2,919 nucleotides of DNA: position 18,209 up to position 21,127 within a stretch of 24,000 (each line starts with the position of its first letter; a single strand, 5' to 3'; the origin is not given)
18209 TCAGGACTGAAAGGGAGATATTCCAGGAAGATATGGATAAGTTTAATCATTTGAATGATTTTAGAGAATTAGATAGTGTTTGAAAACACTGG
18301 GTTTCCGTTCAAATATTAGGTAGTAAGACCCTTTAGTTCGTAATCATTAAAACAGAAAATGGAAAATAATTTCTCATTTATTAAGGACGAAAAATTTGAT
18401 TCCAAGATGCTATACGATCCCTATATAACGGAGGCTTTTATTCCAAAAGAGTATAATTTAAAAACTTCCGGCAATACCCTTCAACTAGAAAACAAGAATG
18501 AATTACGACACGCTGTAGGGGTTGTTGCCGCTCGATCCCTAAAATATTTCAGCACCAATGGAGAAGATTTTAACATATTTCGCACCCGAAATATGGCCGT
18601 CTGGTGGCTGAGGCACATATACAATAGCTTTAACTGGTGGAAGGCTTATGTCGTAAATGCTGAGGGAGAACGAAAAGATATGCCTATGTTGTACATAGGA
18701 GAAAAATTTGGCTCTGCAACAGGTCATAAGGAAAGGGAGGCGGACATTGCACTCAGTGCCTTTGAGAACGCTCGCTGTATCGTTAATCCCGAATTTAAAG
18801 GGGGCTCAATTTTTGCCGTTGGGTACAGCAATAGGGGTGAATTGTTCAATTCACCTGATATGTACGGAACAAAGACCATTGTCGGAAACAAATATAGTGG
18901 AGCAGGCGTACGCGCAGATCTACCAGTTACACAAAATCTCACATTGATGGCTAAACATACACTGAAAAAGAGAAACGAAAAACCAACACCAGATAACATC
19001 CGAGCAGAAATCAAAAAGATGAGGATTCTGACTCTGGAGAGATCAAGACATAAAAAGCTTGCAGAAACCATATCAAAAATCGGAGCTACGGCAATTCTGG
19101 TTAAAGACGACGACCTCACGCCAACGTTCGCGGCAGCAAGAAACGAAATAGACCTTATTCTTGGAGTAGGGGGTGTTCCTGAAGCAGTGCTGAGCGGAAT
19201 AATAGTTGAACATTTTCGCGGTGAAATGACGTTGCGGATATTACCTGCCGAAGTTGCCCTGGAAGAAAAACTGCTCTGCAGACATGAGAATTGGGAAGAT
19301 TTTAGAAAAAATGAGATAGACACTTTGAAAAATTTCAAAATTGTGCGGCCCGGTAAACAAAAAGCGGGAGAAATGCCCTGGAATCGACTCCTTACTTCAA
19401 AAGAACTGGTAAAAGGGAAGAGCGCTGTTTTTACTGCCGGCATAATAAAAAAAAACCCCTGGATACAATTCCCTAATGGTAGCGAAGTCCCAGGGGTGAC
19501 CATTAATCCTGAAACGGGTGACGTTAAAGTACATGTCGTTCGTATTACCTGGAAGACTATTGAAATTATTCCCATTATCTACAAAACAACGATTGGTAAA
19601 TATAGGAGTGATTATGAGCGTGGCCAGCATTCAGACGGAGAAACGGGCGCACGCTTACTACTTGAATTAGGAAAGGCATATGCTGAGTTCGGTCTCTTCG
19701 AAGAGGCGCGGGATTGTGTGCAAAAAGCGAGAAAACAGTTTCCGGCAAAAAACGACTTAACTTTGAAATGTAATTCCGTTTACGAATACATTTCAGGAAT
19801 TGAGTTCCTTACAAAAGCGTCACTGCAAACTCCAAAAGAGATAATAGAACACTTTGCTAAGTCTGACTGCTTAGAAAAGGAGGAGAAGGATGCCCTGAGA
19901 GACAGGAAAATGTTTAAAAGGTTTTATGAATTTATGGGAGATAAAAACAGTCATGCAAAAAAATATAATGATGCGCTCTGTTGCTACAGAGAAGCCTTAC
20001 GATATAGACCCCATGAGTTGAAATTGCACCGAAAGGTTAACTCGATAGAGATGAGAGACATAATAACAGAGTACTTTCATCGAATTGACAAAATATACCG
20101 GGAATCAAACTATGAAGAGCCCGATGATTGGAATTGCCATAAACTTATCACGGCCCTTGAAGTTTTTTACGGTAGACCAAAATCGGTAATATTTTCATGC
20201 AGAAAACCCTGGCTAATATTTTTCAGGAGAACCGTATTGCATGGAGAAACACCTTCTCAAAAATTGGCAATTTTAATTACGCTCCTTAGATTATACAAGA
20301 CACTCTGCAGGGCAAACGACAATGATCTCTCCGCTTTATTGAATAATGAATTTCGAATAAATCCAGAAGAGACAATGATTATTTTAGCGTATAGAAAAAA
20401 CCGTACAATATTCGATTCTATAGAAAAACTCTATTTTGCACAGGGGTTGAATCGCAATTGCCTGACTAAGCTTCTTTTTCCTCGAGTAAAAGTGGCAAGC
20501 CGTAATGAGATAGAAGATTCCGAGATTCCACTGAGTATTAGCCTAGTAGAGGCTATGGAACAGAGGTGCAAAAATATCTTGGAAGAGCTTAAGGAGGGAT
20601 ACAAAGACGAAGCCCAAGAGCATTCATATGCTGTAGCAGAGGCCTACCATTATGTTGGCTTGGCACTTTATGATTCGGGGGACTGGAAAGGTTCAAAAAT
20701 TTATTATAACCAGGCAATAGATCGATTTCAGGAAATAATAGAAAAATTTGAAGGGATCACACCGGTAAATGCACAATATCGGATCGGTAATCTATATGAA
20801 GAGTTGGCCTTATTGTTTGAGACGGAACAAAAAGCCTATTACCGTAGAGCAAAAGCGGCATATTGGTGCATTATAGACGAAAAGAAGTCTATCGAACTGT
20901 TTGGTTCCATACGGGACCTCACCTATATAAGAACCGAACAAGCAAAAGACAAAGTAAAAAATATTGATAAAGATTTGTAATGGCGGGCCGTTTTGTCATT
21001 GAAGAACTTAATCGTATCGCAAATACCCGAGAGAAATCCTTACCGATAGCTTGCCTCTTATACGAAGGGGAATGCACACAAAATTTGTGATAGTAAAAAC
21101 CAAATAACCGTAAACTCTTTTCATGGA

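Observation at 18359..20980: GlpX-like FBPase fold with substituted metal/catalytic residues fused to a long TPR-like region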

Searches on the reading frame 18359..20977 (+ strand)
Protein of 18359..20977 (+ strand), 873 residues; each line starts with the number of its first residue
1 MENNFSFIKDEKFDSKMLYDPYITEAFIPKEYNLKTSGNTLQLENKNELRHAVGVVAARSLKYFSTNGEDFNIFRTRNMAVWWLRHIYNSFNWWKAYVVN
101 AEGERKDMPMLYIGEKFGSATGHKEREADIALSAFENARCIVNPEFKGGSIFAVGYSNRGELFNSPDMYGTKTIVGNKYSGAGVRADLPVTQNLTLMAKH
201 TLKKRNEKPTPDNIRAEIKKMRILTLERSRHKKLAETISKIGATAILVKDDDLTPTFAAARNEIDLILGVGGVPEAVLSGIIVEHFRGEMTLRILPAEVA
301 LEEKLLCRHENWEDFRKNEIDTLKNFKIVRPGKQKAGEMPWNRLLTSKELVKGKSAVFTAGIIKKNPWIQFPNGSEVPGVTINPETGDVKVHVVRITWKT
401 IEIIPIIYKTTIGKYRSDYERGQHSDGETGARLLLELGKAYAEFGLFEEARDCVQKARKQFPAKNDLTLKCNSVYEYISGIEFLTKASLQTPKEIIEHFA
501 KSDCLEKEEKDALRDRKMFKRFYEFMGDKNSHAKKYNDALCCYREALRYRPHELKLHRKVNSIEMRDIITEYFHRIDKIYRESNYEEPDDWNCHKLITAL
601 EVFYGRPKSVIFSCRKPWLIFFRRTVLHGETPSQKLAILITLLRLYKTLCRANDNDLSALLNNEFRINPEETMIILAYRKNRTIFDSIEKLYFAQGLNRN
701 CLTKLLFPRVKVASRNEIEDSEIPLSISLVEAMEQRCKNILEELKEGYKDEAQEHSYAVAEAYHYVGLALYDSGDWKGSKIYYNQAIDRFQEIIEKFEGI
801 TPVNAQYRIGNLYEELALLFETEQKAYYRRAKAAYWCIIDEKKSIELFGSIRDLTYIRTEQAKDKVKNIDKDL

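Call 3: search_protein_families(library=pfam, proteins=[window:18359-20977:+], max_evalue=1)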
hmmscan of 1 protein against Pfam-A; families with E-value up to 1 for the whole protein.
window:18359-20977:+ (873 aa): 13 families
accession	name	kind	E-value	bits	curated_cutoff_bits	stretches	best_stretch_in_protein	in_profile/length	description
PF03320.18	FBPase_glpX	-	2.3e-36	125.7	27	1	79-364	33-271/307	Bacterial fructose-1,6-bisphosphatase, glpX-encoded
PF13424.12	TPR_12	-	1.7e-06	28.5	30.1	2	754-792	39-77/77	Tetratricopeptide repeat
PF07719.23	TPR_2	-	3.4e-06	27.2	27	2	760-788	1-29/34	Tetratricopeptide repeat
PF13428.12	TPR_14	-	0.00089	20.2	23.5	1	432-463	2-33/44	Tetratricopeptide repeat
PF13374.12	TPR_10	-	0.0023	18.3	27.5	0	759-792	1-34/42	Tetratricopeptide repeat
PF04212.24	MIT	-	0.0068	16.9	30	1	532-580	16-65/66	MIT (microtubule interacting and transport) domain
PF13174.12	TPR_6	-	0.045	14.9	26.3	0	434-462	3-31/33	Tetratricopeptide repeat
PF25058.1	ARM_TT21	-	0.045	14.1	27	0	424-464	50-90/155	Tetratricopeptide repeat protein 21 ARM repeat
PF14559.12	TPR_19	-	0.056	14.2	25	1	431-462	25-56/68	Tetratricopeptide repeat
PF00515.34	TPR_1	-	0.078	13.3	27.8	1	431-462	1-32/34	Tetratricopeptide repeat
PF13432.12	TPR_16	-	0.14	13.1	32.7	0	431-462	31-62/65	Tetratricopeptide repeat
PF13181.12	TPR_8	-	0.7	10.7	25.7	0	431-457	1-27/34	Tetratricopeptide repeat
PF03730.19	Ku_C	-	0.86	10.6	23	0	729-754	39-64/90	Ku70/Ku80 C-terminal arm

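Call 4: search_protein_families(library=ncbifam, proteins=[window:18359-20977:+], max_evalue=1)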
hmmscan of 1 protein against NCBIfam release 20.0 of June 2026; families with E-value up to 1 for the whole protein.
window:18359-20977:+ (873 aa): 3 families
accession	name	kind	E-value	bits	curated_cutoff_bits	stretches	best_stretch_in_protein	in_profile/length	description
TIGR00330.1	glpX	equivalog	8.5e-31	107.3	259.3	1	78-364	34-286/334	class II fructose-bisphosphatase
TIGR02795.1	tol_pal_ybgF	equivalog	0.0016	19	90.1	0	782-815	17-51/119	tol-pal system protein YbgF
NF047511.1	LIC_11959_fam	equivalog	0.2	11.3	125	1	775-849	69-142/156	LIC_11959 family protein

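Call 5: search_solved_structures(query=window:18359-20977:+, max_evalue=1, show_alignments=3)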
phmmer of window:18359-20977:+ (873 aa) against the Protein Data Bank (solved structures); distinct sequences matched with E-value up to 1: 9.
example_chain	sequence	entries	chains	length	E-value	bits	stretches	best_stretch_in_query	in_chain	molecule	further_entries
1ni9_A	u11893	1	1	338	2.1e-17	65.3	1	81-297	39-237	Protein glpX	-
3d1r_A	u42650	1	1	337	2.1e-17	65.3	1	81-297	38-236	Fructose-1,6-bisphosphatase class II glpX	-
2r8t_A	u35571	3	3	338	2.1e-17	65.3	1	81-297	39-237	Fructose-1,6-bisphosphatase class II glpX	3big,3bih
7js3_A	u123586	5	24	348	2.7e-17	65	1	53-298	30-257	Fructose-1,6-bisphosphatase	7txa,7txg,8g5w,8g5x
3roj_A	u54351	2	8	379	9.9e-15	56.5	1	79-290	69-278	D-fructose 1,6-bisphosphatase class 2/sedoheptulose 1,7-bisphosphatase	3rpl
6ayv_A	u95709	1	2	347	2.5e-13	51.8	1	80-306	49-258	Fructose-1,6-bisphosphatase class 2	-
6ayu_A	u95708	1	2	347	6.1e-13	50.6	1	80-306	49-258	Fructose-1,6-bisphosphatase class 2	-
6ayy_A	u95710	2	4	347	8e-13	50.2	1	80-305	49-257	Fructose-1,6-bisphosphatase class 2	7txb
5a5l_A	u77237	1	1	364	2.2e-12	48.7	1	82-319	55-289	D-FRUCTOSE 1,6-BISPHOSPHATASE CLASS 2/SEDOHEPTULOSE 1,7-BISPHOSPHATASE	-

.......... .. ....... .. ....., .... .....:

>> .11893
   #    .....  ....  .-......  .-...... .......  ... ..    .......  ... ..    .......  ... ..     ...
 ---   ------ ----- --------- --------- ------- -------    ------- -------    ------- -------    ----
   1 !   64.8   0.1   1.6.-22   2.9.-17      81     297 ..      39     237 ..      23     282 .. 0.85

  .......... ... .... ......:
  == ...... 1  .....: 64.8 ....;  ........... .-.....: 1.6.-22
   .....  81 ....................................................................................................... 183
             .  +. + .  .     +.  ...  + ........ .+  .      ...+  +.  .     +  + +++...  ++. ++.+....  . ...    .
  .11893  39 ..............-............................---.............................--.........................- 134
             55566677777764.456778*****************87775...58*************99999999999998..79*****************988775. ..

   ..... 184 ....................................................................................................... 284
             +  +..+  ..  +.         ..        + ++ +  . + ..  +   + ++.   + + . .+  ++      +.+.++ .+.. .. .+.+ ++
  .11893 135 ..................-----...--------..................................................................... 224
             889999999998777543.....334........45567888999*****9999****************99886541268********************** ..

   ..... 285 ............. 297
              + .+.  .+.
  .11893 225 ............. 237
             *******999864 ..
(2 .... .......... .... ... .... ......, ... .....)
